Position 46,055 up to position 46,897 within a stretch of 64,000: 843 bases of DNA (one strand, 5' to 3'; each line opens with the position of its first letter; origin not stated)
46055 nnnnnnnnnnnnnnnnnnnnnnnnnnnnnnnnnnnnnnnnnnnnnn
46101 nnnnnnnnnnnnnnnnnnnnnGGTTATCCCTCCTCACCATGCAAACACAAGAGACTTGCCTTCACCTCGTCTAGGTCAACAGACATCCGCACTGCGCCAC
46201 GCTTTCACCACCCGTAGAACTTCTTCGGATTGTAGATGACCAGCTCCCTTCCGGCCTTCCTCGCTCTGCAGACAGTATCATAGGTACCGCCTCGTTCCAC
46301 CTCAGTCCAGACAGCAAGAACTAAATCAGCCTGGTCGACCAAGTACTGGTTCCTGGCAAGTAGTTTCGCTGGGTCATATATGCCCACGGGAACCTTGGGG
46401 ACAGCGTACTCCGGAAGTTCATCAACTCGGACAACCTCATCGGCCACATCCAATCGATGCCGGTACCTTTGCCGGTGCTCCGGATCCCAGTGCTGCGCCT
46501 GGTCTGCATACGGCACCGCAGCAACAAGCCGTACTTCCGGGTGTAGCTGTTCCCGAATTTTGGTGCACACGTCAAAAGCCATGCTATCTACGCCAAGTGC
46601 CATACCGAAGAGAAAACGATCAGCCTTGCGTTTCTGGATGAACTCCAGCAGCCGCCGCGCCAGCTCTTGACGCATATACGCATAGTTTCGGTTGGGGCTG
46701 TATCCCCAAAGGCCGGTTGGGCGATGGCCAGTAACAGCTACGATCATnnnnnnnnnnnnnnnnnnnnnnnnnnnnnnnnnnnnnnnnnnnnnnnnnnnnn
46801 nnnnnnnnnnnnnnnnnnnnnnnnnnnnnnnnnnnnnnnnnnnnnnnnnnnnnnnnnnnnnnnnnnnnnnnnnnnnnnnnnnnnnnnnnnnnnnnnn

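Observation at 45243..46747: SLOG (YpsA/DUF1273-like) gene plus unknown partner forming a two-gene operon at the prophage/defense-island junction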

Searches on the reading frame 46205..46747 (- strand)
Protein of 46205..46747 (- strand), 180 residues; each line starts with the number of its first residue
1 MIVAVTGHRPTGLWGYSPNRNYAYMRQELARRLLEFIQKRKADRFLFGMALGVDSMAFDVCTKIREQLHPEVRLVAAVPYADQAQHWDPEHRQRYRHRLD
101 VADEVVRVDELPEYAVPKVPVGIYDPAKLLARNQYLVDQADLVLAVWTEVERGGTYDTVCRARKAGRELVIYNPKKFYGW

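Call 9: search_protein_families(library=padloc, proteins=[window:46205-46747:-], max_evalue=0.01)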
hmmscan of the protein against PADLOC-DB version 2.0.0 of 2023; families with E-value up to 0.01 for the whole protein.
window:46205-46747:- (180 aa): 0 families

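Call 26: find_homologous_proteins(query=window:46205-46747:-, max_evalue=0.001)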
Query window:46205-46747:- (180 aa): 29 proteins with E <= 0.001 among 223 candidates.
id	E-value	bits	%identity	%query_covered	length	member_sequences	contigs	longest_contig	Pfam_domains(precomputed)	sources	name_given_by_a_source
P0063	7.6e-119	412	100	100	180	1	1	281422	PF06908.17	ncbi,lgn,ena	-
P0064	2.8e-80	286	72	99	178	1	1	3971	PF06908.17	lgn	-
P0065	1.4e-76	274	67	99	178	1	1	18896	PF06908.17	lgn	-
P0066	1.6e-70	255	83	73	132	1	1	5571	PF06908.17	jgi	-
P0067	2.2e-67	244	61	99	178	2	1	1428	PF06908.17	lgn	-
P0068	2.0e-50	189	52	99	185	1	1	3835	PF06908.17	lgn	-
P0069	3.5e-50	188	49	99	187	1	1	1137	PF06908.17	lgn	-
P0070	3.0e-34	136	49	82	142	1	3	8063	PF06908.17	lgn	-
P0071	2.1e-21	95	39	97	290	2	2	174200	PF14216.13,PF06908.17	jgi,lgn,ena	-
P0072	3.8e-15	74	36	94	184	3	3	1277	PF06908.17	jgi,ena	-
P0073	3.9e-15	74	32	98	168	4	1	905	PF02481.22,PF06908.17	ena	-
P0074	3.5e-14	71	32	91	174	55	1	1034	PF06908.17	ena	-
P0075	1.7e-13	69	34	99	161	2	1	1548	PF02481.22,PF06908.17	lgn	-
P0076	1.9e-13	69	33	94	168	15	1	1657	PF06908.17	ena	-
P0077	2.2e-13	68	34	94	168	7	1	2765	PF06908.17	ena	-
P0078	1.2e-12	66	35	94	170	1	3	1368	PF06908.17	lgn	-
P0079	2.1e-12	65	37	94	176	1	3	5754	PF06908.17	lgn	-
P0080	1.5e-11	62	32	94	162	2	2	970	PF06908.17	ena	-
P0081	6.9e-11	60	29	94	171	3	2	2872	PF02481.22,PF06908.17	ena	-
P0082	7.2e-11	60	34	94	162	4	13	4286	PF06908.17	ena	-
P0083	1.7e-10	59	32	94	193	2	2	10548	PF06908.17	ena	-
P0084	2.1e-10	59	29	98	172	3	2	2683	PF02481.22,PF06908.17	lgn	-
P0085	7.0e-10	57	33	93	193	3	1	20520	PF06908.17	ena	-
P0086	2.0e-9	55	30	94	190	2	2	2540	PF06908.17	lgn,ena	-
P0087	4.1e-8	51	31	94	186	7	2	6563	PF06908.17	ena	-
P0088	8.4e-7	47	34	94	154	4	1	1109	PF06908.17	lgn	-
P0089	4.6e-6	44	33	93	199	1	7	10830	PF02481.22,PF06908.17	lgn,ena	-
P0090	5.9e-6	44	30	95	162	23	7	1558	PF06908.17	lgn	-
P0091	6.8e-6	44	38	48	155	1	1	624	PF21349.3,PF06908.17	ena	-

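Call 27: find_encoding_contigs(protein=P0065, flank=8000, max_places=2)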
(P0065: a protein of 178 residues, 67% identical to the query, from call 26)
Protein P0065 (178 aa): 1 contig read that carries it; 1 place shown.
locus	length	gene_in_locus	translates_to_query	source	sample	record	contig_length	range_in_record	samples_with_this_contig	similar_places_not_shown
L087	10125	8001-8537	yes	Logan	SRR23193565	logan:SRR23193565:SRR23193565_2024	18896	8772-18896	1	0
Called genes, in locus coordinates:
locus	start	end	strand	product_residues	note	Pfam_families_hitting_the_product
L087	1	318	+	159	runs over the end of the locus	-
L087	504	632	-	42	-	-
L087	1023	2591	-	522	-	PF07833:Cu_amine_oxidN1, PF01841:Transglut_core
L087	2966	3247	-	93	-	PF08765:Mor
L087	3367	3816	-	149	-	PF04002:RadC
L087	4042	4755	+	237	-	-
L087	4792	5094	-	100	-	-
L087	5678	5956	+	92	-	-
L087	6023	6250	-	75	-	PF11213:DUF3006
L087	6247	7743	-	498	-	PF07833:Cu_amine_oxidN1, PF00753:Lactamase_B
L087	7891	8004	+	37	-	-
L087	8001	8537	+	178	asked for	PF06908:YpsA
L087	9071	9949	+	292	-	PF18863:AbiJ_NTD4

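Call 28: find_encoding_contigs(protein=P0064, flank=8000, max_places=2)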
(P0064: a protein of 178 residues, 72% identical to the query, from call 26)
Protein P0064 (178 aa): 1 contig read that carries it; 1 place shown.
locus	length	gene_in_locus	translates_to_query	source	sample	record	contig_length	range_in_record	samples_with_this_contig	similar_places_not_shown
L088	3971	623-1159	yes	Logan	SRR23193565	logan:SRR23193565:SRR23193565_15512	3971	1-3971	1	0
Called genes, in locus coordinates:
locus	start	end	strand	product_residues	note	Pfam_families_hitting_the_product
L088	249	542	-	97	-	-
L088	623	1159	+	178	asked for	PF06908:YpsA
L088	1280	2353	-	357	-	-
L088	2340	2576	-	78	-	-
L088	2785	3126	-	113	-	-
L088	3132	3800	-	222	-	PF01510:Amidase_2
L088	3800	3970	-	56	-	?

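Call 29: find_encoding_contigs(protein=P0063, flank=10000, max_places=2)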
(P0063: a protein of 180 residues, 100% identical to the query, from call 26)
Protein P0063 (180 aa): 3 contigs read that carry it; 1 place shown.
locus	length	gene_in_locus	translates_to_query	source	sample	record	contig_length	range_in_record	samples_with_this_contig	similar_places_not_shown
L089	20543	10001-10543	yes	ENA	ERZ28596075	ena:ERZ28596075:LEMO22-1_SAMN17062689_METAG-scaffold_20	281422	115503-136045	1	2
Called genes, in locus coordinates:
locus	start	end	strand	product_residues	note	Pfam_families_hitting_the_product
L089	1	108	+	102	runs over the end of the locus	-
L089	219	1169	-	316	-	-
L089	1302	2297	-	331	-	PF08808:RES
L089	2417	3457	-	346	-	PF28530:DUF8426, PF04471:Mrr_cat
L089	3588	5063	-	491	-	PF01420:Methylase_S (faint)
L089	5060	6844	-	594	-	PF13588:HSDR_N_2, PF02384:N6_Mtase, PF01170:UPF0020, PF20473:MmeI_Mtase, PF07669:Eco57I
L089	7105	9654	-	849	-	PF00270:DEAD, PF04851:ResIII, PF13307:Helicase_C_2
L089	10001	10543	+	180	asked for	PF06908:YpsA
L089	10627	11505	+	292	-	-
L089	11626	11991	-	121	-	-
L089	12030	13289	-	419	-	PF01510:Amidase_2, PF00395:SLH, PF00089:Trypsin, PF13365:Trypsin_2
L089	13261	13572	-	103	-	-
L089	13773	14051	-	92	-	-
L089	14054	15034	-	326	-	-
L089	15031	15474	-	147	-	-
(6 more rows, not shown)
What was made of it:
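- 46205..46747 (-): SLOG gene (180 aa), YpsA family, phage YoqJ-like type. It is a conserved gene of this prophage lineage. The identical 180-aa gene call is P0063 (calls 26 and 29).
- Checked: The public gene call for the identical protein is 180 aa (P0063, calls 26 and 29).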

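Call 44: search_solved_structures(query=window:46205-46747:-, max_evalue=1, show_alignments=2)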
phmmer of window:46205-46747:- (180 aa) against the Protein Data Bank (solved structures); distinct sequences matched with E-value up to 1: 1.
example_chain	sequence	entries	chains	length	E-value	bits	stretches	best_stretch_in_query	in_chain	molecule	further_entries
2nx2_A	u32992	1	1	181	9.9e-08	35.2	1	2-154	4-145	Hypothetical protein ypsA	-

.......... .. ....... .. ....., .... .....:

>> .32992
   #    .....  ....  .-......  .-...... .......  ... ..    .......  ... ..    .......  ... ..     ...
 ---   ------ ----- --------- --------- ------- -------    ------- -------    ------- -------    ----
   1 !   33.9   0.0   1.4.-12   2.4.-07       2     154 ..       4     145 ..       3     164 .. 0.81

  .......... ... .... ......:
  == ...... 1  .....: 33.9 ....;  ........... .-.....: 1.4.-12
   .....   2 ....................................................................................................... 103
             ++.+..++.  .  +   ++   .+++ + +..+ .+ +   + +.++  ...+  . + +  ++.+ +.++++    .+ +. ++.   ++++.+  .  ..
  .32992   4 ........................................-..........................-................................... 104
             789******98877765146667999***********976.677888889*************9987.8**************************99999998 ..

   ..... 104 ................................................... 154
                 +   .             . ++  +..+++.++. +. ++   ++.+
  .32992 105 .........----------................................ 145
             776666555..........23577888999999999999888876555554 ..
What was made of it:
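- On YpsA family of the SLOG superfamily (PF06908): G52-V-D54 aligns with YpsA G53-V-E55, and TGHRP aligns with TGYKP (call 44). Inferred only from sequence homology to 2NX2 (E=1e-7 over residues 2-154, call 44).
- Checked: It also matches B. subtilis YpsA structure 2NX2 at E=1e-7 (call 44).
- B. subtilis YpsA is the closest solved structure (call 44).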

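Call 45: search_dna_similar(query=window:46205-46747:-, collection=phages, mode=protein, max_evalue=0.001, max_rows=25)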
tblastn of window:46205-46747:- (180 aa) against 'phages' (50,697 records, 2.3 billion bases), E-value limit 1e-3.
Records with a match: 156; places in all: 156; records where one place covers at least 80% of the query: 152.
Best place of each record, by identity: <60% 156.
By first word of the organism name: Bacillus 48; Streptomyces 35; Microbacterium 32; Bacteriophage 12; Klebsiella 7; Serratia 3; Pectobacterium 2; Oscillospiraceae 2; Escherichia 2; Tenacibaculum 2; and 10 more.
By host as written in the record: Streptomyces griseus ATCC 10137 23; Microbacterium foliorum NRRL B-24224 21; - 19; Bacillus anthracis Sterne 10; Bacillus subtilis 7; Microbacterium foliorum NRRL B-24224 SEA 7; Bacillus subtilis subsp. subtilis str. 168 5; Bacillus anthracis 5; and 37 more.
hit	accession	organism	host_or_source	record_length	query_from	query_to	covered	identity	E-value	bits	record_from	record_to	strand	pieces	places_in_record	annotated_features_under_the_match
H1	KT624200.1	Bacillus phage SP-15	Bacillus subtilis W-23-S(r); Bacillus ...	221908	4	179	98%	33.7%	2e-19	90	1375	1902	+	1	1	hypothetical protein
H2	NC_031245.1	Bacillus phage SP-15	Bacillus subtilis W-23-S(r); Bacillus ...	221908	4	179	98%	33.7%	2e-19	90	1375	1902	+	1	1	GTP-binding domain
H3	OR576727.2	Myxococcus phage Mx1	Myxococcus sp.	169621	2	174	96%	33.3%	8e-14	74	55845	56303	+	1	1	DUF4326 and YspA-like SLOG domain protein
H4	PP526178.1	Bacillus phage phi3T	Bacillus subtilis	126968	3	164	90%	35.0%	1e-21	96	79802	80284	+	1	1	record has no annotation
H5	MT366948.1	Bacillus phage Hyb3phi3Ts-SPbeta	Bacillus subtilis subsp. subtilis str. ...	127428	3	164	90%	35.0%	1e-21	96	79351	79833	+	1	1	hypothetical protein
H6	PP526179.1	Bacillus phage phi3T-SPBeta hybrid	Bacillus subtilis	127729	3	164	90%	35.0%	1e-21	96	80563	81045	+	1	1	record has no annotation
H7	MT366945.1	Bacillus phage phi3Ts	Bacillus subtilis subsp. subtilis str. ...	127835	3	164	90%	35.0%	1e-21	96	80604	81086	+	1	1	hypothetical protein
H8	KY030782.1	Bacillus phage phi3T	Bacillus subtilis str. 168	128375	3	164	90%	35.0%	1e-21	96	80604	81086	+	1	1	hypothetical protein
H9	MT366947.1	Bacillus phage Hyb2phi3Ts-SPbeta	Bacillus subtilis subsp. subtilis str. ...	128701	3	164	90%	35.0%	1e-21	96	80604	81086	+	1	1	hypothetical protein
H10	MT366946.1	Bacillus phage Hyb1phi3Ts-SPbeta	Bacillus subtilis subsp. subtilis str. ...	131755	3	164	90%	35.0%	1e-21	96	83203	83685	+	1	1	hypothetical protein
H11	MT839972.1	Bacteriophage sp.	human fecal samples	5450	1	173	96%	32.2%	2e-10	64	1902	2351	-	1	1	record has no annotation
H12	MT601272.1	Bacillus phage vB_BsuS-Goe11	Bacillus subtilis Delta6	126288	3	164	90%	34.4%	1e-23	102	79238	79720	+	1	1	hypothetical: hypothetical protein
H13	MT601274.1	Bacillus phage vB_BsuS-Goe13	Bacillus subtilis Delta6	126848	3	164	90%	34.4%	1e-23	102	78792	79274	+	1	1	hypothetical: hypothetical protein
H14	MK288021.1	Bacillus phage pW2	Bacillus cereus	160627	3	177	97%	31.3%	1e-16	82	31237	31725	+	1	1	hypothetical protein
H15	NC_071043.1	Bacillus phage pW2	Bacillus cereus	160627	3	177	97%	31.3%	1e-16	82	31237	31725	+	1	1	GTP-binding domain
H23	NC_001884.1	Bacillus phage SPBc2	Bacillus subtilis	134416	3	164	90%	33.7%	6e-23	100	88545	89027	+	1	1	yoqJ: GTP-binding domain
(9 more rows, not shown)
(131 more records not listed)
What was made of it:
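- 46205..46747 (-): Hits in 156 phage genomes, including SPbeta yoqJ (call 45).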

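Call 59: find_encoding_contigs(protein=P0066, flank=6000, max_places=2)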
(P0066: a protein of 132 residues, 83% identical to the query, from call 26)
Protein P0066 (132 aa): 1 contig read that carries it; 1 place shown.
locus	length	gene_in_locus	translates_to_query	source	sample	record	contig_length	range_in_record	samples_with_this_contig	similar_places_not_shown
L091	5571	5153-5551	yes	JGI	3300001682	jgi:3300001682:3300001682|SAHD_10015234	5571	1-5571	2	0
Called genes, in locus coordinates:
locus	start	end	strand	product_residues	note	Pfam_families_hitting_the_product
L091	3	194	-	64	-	?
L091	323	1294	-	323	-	-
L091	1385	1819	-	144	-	-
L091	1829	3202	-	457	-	-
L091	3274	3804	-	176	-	-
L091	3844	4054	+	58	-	-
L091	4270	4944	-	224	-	-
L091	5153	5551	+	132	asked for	PF06908:YpsA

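Call 60: find_encoding_contigs(protein=P0070, flank=8000, max_places=3)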
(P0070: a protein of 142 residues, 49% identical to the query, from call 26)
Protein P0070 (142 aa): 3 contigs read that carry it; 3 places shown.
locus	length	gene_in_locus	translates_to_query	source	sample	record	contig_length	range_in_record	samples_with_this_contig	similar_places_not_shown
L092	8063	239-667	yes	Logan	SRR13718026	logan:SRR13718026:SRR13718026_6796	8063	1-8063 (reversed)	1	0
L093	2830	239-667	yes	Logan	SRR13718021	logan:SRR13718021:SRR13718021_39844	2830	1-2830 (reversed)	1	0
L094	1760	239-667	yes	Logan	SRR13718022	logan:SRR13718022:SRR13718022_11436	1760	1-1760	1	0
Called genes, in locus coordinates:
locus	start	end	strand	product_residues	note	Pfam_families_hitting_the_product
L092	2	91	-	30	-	?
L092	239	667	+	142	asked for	PF06908:YpsA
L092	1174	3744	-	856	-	PF00082:Peptidase_S8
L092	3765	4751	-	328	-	PF00004:AAA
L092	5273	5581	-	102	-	-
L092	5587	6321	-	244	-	PF01520:Amidase_3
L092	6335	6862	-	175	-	-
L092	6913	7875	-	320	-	-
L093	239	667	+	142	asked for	PF06908:YpsA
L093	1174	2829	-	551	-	?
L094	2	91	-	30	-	?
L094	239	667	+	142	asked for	PF06908:YpsA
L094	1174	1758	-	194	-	?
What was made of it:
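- L088 and L092 have no co-directional downstream gene (calls 28 and 60).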

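Call 61: find_encoding_contigs(protein=P0068, flank=4000, max_places=2)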
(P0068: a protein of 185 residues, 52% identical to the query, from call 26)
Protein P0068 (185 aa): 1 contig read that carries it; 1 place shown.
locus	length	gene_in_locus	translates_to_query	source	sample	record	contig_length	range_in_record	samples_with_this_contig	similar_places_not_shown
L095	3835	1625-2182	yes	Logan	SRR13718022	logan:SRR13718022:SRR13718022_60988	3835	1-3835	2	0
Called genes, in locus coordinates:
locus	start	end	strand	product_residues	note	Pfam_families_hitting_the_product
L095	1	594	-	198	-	?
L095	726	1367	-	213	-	-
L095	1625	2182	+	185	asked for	PF06908:YpsA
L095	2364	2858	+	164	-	-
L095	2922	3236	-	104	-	-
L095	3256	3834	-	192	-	?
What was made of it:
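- L087 and L095 also have a co-directional gene after the SLOG (calls 27 and 61). Gaps are 181 nt and 533 nt in L095 and L087 (calls 27 and 61). Its closest relatives are next to phage lysis modules (calls 28, 60 and 61).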

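Call 63: search_protein_families(library=pfam, proteins=[L091:1385-1819:-, L091:1829-3202:-, L091:3274-3804:-, L091:4270-4944:-, L088:1280-2353:-, L095:2364-2858:+, L087:9071-9949:+], max_evalue=0.01)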
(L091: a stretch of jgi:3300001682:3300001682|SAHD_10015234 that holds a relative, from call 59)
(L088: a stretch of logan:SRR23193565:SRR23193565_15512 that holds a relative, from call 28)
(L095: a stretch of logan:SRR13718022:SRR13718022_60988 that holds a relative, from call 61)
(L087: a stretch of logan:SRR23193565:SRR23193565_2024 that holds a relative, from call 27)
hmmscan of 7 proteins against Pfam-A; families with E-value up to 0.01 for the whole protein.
L091:1385-1819:- (144 aa): 1 family
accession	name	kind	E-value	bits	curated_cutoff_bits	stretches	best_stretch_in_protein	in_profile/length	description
PF04824.21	Rad21_Rec8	-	0.0037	17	22.7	1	61-101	5-45/55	Conserved region of Rad21 / Rec8 like protein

L091:1829-3202:- (457 aa): 0 families

L091:3274-3804:- (176 aa): 0 families

L091:4270-4944:- (224 aa): 0 families

L088:1280-2353:- (357 aa): 0 families

L095:2364-2858:+ (164 aa): 0 families

L087:9071-9949:+ (292 aa): 2 families
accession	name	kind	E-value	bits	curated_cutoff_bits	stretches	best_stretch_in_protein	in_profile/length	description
PF18863.6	AbiJ_NTD4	-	1.1e-08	36.1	34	1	1-153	1-144/152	AbiJ N-terminal domain 4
PF13125.11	DUF3958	-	0.0028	18.4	26.3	1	117-184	33-96/107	Protein of unknown function (DUF3958)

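Call 64: search_protein_families(library=phrogs, proteins=[L088:1280-2353:-, L095:2364-2858:+], max_evalue=0.01)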
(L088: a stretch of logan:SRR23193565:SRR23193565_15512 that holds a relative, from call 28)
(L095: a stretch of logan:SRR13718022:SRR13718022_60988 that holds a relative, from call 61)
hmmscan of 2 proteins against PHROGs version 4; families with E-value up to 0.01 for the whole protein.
L088:1280-2353:- (357 aa): 0 families

L095:2364-2858:+ (164 aa): 0 families

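Call 67: search_protein_families(library=ncbifam, proteins=[window:46205-46747:-], max_evalue=0.1)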
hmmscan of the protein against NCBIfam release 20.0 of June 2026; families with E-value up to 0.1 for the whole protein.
window:46205-46747:- (180 aa): 2 families
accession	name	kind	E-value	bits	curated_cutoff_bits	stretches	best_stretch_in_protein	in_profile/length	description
NF010181.0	PRK13660.1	equivalog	1.4e-10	41.5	165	1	3-153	4-143/182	hypothetical protein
NF010587.0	PRK13980.1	equivalog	0.0066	15.7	255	1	20-114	9-100/267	NAD+ synthase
